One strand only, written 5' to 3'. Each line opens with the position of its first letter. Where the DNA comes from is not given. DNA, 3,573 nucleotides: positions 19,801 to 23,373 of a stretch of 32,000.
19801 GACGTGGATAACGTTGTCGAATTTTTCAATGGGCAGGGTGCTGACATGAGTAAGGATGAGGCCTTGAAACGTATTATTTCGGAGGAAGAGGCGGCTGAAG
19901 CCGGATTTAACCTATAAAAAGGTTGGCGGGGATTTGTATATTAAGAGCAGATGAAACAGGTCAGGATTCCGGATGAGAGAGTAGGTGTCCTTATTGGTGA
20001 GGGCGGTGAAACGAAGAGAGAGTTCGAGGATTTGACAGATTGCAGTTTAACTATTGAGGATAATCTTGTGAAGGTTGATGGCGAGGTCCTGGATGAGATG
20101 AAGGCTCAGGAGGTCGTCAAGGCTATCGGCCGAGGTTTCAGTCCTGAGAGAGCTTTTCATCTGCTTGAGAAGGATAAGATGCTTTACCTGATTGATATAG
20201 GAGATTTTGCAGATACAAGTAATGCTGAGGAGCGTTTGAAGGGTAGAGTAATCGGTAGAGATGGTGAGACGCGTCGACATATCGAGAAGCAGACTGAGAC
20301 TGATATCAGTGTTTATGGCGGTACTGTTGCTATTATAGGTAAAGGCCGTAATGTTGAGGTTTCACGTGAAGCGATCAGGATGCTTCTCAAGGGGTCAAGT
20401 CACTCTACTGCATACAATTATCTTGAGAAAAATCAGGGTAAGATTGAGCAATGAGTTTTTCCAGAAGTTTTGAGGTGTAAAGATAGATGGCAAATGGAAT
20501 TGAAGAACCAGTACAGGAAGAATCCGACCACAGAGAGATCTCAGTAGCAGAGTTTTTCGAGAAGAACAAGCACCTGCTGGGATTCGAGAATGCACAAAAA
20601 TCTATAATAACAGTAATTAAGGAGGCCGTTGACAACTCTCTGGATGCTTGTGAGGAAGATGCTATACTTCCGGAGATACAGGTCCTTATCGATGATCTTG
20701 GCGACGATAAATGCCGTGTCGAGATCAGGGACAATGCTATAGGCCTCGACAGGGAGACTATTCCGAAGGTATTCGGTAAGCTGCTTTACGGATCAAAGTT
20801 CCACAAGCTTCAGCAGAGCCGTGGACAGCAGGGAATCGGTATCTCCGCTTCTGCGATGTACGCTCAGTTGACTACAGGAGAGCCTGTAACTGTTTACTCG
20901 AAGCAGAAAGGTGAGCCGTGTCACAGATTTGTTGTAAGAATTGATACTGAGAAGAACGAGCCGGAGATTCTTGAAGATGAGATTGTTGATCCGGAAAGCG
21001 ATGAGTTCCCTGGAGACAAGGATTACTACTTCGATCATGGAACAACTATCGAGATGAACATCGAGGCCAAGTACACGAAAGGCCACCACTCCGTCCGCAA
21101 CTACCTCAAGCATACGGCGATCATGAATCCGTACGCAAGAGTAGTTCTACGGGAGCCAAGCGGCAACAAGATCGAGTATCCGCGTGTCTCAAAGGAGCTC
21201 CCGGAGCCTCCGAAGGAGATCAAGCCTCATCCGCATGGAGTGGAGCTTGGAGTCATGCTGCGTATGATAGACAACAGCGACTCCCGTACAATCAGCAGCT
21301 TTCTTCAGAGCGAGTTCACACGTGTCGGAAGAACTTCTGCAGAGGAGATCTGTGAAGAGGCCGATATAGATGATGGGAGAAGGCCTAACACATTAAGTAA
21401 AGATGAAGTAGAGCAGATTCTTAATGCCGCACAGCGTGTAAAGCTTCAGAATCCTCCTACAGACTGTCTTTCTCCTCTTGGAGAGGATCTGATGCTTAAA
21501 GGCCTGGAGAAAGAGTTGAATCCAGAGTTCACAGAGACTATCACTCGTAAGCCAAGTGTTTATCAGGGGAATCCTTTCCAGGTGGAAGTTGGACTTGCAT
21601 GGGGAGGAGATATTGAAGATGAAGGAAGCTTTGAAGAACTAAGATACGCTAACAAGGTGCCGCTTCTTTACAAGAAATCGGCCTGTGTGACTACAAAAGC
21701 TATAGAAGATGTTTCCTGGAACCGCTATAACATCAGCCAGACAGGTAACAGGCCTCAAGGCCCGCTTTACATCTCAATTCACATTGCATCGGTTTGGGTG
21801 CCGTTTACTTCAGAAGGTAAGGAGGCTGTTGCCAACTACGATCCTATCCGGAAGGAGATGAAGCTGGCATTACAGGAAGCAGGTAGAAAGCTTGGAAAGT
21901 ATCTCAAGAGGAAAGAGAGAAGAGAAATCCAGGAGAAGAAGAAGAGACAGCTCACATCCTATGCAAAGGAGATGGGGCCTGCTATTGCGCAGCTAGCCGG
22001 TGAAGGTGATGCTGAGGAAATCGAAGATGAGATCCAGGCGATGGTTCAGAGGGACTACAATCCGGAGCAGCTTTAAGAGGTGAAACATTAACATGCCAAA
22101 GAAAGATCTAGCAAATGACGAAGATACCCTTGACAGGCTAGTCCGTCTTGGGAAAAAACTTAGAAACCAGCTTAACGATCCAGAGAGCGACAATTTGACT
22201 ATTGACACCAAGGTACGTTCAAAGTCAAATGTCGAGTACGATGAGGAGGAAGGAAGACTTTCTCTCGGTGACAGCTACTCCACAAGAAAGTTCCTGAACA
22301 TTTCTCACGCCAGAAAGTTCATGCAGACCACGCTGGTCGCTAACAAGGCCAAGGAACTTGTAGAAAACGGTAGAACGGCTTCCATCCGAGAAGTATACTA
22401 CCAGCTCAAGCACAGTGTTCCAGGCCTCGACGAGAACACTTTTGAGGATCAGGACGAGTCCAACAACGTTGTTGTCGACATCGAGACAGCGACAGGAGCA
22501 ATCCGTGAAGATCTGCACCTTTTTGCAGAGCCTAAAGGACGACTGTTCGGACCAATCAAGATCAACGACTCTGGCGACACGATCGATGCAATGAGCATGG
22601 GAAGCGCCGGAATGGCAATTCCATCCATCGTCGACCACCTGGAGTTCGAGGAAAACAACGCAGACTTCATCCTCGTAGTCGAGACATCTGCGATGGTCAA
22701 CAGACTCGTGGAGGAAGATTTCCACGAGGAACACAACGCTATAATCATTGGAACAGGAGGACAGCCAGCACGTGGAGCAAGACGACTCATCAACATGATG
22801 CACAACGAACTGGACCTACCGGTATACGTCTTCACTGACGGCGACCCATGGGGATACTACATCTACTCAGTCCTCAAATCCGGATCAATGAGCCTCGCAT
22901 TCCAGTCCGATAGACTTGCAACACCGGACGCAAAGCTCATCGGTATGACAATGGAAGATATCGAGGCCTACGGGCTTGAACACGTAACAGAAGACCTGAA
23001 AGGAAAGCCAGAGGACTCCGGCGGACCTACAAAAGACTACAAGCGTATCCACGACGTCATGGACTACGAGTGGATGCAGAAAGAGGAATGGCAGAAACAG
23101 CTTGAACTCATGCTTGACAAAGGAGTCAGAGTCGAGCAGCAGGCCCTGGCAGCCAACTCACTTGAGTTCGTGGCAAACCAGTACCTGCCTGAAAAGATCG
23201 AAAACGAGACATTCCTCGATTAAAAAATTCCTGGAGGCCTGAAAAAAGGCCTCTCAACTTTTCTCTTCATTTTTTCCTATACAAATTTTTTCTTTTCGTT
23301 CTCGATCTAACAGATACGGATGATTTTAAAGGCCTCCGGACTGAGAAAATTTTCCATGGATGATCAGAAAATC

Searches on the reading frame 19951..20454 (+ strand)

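Call 75: search_protein_families(library=pfam, proteins=[window:19951-20454:+], max_evalue=0.001)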
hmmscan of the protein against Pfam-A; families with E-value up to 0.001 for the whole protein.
window:19951-20454:+ (167 aa): 5 families
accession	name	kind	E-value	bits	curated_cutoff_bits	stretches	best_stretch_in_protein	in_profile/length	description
PF00013.35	KH_1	-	5.5e-14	52.1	21.5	2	3-45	3-53/66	KH domain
PF21800.4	KH_KRR1_2nd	-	7.5e-12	45.5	27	1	80-145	5-70/91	KRR1 small subunit processome component, second KH domain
PF22891.2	KH_PNO1_2nd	-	4.5e-08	33.6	27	1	95-158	20-83/90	Eukaryotic type KH-domain (KH-domain type I) (327.11.2)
PF07650.23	KH_2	-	6.1e-05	23.2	22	0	97-128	36-68/78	KH domain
PF22675.2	KH-I_KHDC4-BBP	-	0.00032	20.9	30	0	96-124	7-35/76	KHDC4/BBP-like, KH-domain type I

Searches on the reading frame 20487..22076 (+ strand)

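Call 75: search_protein_families(library=pfam, proteins=[window:20487-22076:+], max_evalue=0.001)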
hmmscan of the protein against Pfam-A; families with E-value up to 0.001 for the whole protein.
window:20487-22076:+ (529 aa): 5 families
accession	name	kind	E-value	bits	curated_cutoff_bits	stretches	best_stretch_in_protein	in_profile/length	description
PF09239.17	Topo-VIb_trans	-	4.9e-61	205.6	24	1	323-485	1-159/159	Topoisomerase VI B subunit, transducer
PF02518.31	HATPase_c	-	1.2e-10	42.3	26.4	1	37-151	3-106/111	Histidine kinase-, DNA gyrase B-, and HSP90-like ATPase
PF13589.12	HATPase_c_3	-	6.5e-10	39.6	25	1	42-163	5-117/137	Histidine kinase-, DNA gyrase B-, and HSP90-like ATPase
PF05833.16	NFACT_N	-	7e-05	22.2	31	1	241-318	162-239/456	NFACT N-terminal and middle domains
PF00416.27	Ribosomal_S13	-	0.00071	20.4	31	0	277-322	20-65/128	Ribosomal protein S13/S18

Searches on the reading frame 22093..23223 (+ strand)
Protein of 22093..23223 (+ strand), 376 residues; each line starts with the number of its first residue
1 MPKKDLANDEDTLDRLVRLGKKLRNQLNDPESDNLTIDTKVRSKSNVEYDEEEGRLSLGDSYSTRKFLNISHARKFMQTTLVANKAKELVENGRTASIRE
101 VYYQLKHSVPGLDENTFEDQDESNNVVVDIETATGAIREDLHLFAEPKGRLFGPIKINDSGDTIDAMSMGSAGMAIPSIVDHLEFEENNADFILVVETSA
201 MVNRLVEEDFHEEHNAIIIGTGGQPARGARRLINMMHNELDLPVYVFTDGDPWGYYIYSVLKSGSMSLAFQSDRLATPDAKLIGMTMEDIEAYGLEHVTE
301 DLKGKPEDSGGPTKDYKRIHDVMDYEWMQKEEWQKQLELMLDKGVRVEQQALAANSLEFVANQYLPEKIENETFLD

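Call 75: search_protein_families(library=pfam, proteins=[window:22093-23223:+], max_evalue=0.001)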
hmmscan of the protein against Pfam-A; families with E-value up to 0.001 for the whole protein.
window:22093-23223:+ (376 aa): 3 families
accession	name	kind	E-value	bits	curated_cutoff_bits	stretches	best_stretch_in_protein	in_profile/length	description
PF21180.3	TOP6A-Spo11_Toprim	-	4.4e-57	193.2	24.1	1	192-369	1-170/170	Topoisomerase 6 subunit A/Spo11, Toprim domain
PF04406.19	TP6A_N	-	1.6e-17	63.5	26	1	74-143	1-62/62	Type IIB DNA topoisomerase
PF20768.2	Topo_VI_alpha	-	2.2e-07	31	23.6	1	149-188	5-49/50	All-beta domain in DNA topoisomerase VI alpha subunit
